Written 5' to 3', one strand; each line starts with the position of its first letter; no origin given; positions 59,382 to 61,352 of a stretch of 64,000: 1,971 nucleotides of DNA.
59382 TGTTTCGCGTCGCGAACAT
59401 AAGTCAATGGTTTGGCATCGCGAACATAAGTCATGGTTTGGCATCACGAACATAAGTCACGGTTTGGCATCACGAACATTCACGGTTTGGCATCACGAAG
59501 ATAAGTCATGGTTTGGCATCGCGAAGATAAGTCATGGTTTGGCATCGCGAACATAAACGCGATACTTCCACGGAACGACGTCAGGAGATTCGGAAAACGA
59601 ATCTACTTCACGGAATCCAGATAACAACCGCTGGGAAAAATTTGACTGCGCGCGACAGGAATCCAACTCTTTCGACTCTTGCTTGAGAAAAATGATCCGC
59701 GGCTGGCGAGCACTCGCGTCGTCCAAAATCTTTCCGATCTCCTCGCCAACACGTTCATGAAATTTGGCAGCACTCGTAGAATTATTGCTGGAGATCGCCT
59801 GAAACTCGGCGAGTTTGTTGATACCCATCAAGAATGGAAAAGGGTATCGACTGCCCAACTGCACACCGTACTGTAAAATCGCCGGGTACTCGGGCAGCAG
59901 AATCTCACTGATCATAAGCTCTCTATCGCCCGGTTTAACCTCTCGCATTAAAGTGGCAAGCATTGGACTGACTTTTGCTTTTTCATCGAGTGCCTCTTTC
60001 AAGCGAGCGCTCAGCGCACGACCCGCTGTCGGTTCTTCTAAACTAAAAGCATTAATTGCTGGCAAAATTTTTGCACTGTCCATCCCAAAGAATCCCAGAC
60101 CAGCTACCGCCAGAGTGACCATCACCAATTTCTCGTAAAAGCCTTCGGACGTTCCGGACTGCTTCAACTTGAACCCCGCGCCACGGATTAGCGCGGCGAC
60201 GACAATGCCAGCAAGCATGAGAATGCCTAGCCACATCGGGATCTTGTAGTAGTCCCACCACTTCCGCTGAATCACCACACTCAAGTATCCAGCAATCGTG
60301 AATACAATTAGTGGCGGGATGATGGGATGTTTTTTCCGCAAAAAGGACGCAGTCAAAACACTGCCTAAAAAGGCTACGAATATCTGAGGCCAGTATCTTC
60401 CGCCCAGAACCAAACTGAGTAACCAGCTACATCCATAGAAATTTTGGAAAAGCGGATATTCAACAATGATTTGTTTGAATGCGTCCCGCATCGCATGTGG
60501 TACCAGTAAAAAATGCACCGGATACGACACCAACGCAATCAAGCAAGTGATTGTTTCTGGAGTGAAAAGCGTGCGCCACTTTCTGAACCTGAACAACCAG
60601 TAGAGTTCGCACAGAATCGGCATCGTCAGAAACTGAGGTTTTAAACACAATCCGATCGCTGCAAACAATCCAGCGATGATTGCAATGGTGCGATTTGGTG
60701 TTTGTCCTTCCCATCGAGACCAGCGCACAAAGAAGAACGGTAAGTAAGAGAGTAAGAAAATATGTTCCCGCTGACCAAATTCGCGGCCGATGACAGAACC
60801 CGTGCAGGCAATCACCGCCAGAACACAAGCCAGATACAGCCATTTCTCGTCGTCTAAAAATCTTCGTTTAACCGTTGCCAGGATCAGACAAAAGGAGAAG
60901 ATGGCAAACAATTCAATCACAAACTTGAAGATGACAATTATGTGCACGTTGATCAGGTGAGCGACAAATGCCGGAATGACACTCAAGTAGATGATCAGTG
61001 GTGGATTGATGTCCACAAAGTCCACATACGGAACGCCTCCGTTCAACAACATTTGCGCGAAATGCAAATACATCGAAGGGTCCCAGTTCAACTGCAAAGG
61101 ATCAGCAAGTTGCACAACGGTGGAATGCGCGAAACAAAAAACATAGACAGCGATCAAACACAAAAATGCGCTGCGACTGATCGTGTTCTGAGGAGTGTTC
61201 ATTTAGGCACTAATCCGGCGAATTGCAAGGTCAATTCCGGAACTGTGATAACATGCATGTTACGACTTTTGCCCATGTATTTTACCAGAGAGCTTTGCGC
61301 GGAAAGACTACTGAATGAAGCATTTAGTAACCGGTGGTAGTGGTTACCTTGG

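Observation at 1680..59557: Window-wide pattern: tandem-repeat arrays seeded from the stop-codon-spanning 3' ends of genes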

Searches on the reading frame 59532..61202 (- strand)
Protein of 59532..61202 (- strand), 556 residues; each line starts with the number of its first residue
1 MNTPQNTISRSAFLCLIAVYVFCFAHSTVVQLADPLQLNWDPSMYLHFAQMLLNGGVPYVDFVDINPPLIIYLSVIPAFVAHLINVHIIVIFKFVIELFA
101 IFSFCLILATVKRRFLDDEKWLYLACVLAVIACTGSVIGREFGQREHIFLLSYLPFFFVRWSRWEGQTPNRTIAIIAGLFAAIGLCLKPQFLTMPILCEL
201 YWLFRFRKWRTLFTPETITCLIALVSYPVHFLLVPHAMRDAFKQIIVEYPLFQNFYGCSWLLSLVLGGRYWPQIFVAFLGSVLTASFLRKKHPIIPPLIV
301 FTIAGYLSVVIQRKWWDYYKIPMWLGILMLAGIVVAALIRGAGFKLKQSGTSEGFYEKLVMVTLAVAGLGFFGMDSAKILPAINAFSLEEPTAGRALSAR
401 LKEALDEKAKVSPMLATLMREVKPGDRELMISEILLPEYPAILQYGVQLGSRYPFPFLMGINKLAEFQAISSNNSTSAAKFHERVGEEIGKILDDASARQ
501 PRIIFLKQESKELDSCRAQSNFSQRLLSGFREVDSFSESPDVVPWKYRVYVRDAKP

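Call 9: search_protein_families(library=pfam, proteins=[window:59532-61202:-])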
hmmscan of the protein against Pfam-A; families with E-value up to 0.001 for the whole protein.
window:59532-61202:- (556 aa): 0 families

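Call 26: find_related_loci(query=window:59532-61202:-, collection=metagenome_contigs, flank=10000)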
Query window:59532-61202:- (556 aa) in metagenome_contigs; peptide patterns used: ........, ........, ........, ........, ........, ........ (x = any residue, [..] = any of these).
56 stretches matched a pattern, but none encodes a relative of the query by tblastn (E <= 1e-3).

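Call 30: find_homologous_proteins(query=window:59532-61202:-, max_evalue=1e-10)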
Query window:59532-61202:- (556 aa): 103 proteins with E <= 1e-10 among 8000 candidates.
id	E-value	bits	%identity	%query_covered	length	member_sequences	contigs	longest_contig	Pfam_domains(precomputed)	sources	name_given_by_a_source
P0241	0.0e+0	1263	100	100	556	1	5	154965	-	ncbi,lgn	ncbi:MAG TPA: hypothetical protein V6C76_00585 [Drouetiella sp.]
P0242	2.2e-156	540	46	99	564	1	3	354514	-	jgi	jgi:hypothetical protein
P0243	1.3e-154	534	45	100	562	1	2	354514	-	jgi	jgi:hypothetical protein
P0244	3.4e-43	166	30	85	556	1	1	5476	-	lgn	-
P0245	9.7e-42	162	28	96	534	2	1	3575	-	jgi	jgi:hypothetical protein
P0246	1.0e-41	161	28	95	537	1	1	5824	-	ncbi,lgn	-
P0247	2.8e-40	157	27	95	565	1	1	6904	-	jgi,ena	-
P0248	3.8e-38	150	27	95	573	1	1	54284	-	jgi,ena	-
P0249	1.6e-37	148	39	38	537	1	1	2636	-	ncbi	-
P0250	4.6e-35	139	29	73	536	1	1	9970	-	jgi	jgi:hypothetical protein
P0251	3.7e-32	130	36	32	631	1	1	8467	-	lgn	-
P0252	1.0e-30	125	26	89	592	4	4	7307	-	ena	-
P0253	2.0e-29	121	27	88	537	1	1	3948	-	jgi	jgi:hypothetical protein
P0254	2.2e-26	111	26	85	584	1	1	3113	-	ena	-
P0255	1.0e-24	105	27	74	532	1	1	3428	-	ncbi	-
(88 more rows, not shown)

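Call 32: find_encoding_contigs(protein=P0241, flank=10000, max_places=8)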
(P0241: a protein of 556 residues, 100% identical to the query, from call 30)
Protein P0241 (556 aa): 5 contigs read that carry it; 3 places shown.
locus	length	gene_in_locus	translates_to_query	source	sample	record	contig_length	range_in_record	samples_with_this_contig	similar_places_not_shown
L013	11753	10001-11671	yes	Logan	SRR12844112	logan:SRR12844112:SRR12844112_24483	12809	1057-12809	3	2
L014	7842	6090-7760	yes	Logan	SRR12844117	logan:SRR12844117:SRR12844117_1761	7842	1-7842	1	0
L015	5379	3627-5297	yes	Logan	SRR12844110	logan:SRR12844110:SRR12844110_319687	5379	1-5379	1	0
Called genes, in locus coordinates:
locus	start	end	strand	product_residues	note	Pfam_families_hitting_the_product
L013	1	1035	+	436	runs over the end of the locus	PF16396:DUF5005, PF13810:DUF4185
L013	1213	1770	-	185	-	-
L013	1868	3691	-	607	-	PF00664:ABC_membrane, PF03193:RsgA_GTPase (faint), PF00005:ABC_tran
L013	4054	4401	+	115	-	-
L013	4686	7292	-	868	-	PF00732:GMC_oxred_N, PF01266:DAO, PF05199:GMC_oxred_C, PF01073:3Beta_HSD, PF01370:Epimerase, PF02719:Polysacc_synt_2, PF04321:RmlD_sub_bind, PF07993:NAD_binding_4, +5 more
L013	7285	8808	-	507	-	PF03706:LPG_synthase_TM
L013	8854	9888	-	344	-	PF01073:3Beta_HSD, PF01370:Epimerase, PF02719:Polysacc_synt_2 (weak), PF04321:RmlD_sub_bind, PF13460:NAD_binding_10, PF16363:GDP_Man_Dehyd, PF07993:NAD_binding_4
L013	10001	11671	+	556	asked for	-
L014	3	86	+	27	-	?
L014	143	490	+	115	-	-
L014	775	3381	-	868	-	PF00732:GMC_oxred_N, PF01266:DAO, PF05199:GMC_oxred_C, PF01073:3Beta_HSD, PF01370:Epimerase, PF02719:Polysacc_synt_2, PF04321:RmlD_sub_bind, PF07993:NAD_binding_4, +5 more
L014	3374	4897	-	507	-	PF03706:LPG_synthase_TM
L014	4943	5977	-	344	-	PF01073:3Beta_HSD, PF01370:Epimerase, PF02719:Polysacc_synt_2 (weak), PF04321:RmlD_sub_bind, PF13460:NAD_binding_10, PF16363:GDP_Man_Dehyd, PF07993:NAD_binding_4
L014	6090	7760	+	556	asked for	-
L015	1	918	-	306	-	?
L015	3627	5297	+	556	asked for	-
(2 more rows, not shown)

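Call 54: search_protein_families(library=pfam, max_evalue=1, proteins=[window:59532-61202:-])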
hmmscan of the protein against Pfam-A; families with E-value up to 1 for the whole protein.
window:59532-61202:- (556 aa): 0 families
